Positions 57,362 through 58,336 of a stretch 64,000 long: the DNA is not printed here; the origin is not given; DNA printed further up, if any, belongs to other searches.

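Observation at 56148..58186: Three tandem Hsp20 genes, the third carrying a ~90 aa Arg/Gly-rich basic extension; sigma-54-like promoter and palindromic operator upstream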

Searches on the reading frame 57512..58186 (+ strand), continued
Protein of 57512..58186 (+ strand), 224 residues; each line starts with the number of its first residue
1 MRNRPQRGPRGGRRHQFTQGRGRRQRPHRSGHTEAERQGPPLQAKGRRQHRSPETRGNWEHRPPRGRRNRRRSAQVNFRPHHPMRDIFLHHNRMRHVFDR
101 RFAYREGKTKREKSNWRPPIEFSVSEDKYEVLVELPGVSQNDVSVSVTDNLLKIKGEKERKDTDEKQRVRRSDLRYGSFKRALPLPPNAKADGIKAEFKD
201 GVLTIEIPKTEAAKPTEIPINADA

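Call 46: predict_structure(alignment_id=A1)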
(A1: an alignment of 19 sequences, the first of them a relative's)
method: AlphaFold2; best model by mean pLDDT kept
length: 224 residues; sequences in the alignment: 19
mean_pLDDT: 59.6   pTM: 0.40
mean pLDDT of the five models: 59.6, 57.4, 56.8, 46.4, 43.2
residues with pLDDT >= 90: 9; 70-90: 72; 50-70: 32; < 50: 111
segments of 3 or more residues with pLDDT < 50: 1-4, 6-75, 77-109, 170-172
pLDDT, mean of each block of 10 residues (from residue 1): 43 38 38 39 40 40 43 45 45 44 44 70 86 86 87 84 54 66 84 87 87 62 52
secondary structure, 60 per line:
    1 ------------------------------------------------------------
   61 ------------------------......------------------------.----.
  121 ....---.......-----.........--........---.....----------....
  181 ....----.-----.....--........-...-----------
elements in order: H85-90 E120-124 E128-134 E143-148 E151-158 H162-166 E177-184 E195-199 E202-209

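Call 55: search_solved_structures(query=window:57512-58186:+, max_evalue=0.00001)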
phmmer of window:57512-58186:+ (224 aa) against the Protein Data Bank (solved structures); distinct sequences matched with E-value up to 0.00001: 20.
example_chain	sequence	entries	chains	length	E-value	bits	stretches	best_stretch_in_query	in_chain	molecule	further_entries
5j7n_A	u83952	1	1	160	1e-19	74.6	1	91-220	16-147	Low molecular weight heat shock protein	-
7bzw_1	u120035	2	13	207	6.4e-17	65.4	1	66-214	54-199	Heat shock protein 21, chloroplastic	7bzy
5nms_A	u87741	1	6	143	6.8e-17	65.4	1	83-214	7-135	25.3 kDa heat shock protein, chloroplastic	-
6ewn_A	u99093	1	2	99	8e-17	65.1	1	118-211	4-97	HspA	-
3gt6_A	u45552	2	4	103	2.1e-16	63.8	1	114-213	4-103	Low molecular weight heat shock protein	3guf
5nms_B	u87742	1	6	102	2.3e-16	63.6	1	121-214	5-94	25.3 kDa heat shock protein, chloroplastic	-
3gla_A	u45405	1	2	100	2.8e-16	63.4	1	115-213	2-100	Low molecular weight heat shock protein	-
3w1z_A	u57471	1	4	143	8.6e-15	58.5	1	114-214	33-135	Heat shock protein 16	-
2byu_A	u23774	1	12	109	1.2e-11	48.2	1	130-216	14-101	HEAT SHOCK PROTEIN 16.9B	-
6l6m_A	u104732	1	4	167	2.3e-11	47.3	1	100-211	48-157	Heat shock protein hsp20 family putative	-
5ds1_A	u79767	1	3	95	2.3e-11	47.3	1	122-208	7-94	17.1 kDa class II heat shock protein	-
1gme_A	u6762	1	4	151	2.4e-11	47.2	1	129-216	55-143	HEAT SHOCK PROTEIN 16.9B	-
5ds2_A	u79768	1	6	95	3.1e-11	46.9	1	128-209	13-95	18.1 kDa class I heat shock protein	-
2h50_A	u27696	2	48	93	3.3e-09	40.2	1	130-209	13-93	small heat shock protein Hsp26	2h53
7oa6_A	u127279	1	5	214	4.4e-09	39.8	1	119-214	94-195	Heat shock protein 26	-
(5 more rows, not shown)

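Call 58: find_encoding_contigs(protein=P0043, flank=5000, max_places=1)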
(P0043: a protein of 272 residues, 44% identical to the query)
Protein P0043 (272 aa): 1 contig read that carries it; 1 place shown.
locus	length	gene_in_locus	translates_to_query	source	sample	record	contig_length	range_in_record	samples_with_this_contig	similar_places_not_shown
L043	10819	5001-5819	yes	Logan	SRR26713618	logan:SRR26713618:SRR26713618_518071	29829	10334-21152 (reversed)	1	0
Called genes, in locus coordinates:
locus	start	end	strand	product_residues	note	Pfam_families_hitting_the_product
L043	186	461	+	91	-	PF00076:RRM_1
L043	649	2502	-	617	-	PF00004:AAA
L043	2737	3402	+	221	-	PF00485:PRK, PF13238:AAA_18 (faint)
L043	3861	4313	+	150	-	PF27746:Small_heat_shock_put (faint), PF00011:HSP20, PF17886:ArsA_HSP20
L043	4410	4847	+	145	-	PF00011:HSP20, PF17886:ArsA_HSP20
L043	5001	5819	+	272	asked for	PF00011:HSP20, PF17886:ArsA_HSP20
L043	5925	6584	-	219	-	PF00230:MIP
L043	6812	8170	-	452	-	PF00884:Sulfatase, PF01663:Phosphodiest (weak), PF16347:SGSH_C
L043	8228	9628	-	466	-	PF04932:Wzy_C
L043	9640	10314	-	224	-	-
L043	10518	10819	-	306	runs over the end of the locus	PF00691:OmpA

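Call 59: find_encoding_contigs(protein=P0022, flank=5000, max_places=1)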
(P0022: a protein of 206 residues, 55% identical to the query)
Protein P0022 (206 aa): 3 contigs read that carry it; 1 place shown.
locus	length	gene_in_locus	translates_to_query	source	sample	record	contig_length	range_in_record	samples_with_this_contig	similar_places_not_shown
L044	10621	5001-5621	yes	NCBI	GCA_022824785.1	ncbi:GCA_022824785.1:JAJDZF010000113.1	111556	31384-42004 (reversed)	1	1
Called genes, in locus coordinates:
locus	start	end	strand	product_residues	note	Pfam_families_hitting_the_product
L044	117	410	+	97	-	PF00076:RRM_1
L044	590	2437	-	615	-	PF00004:AAA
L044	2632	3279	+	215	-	PF00485:PRK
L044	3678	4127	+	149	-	PF00011:HSP20, PF17886:ArsA_HSP20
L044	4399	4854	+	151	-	PF00011:HSP20, PF17886:ArsA_HSP20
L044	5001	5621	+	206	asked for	PF00011:HSP20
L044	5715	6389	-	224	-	PF00230:MIP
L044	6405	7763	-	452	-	PF00884:Sulfatase, PF01663:Phosphodiest (faint), PF16347:SGSH_C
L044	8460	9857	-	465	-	PF04932:Wzy_C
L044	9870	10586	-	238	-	-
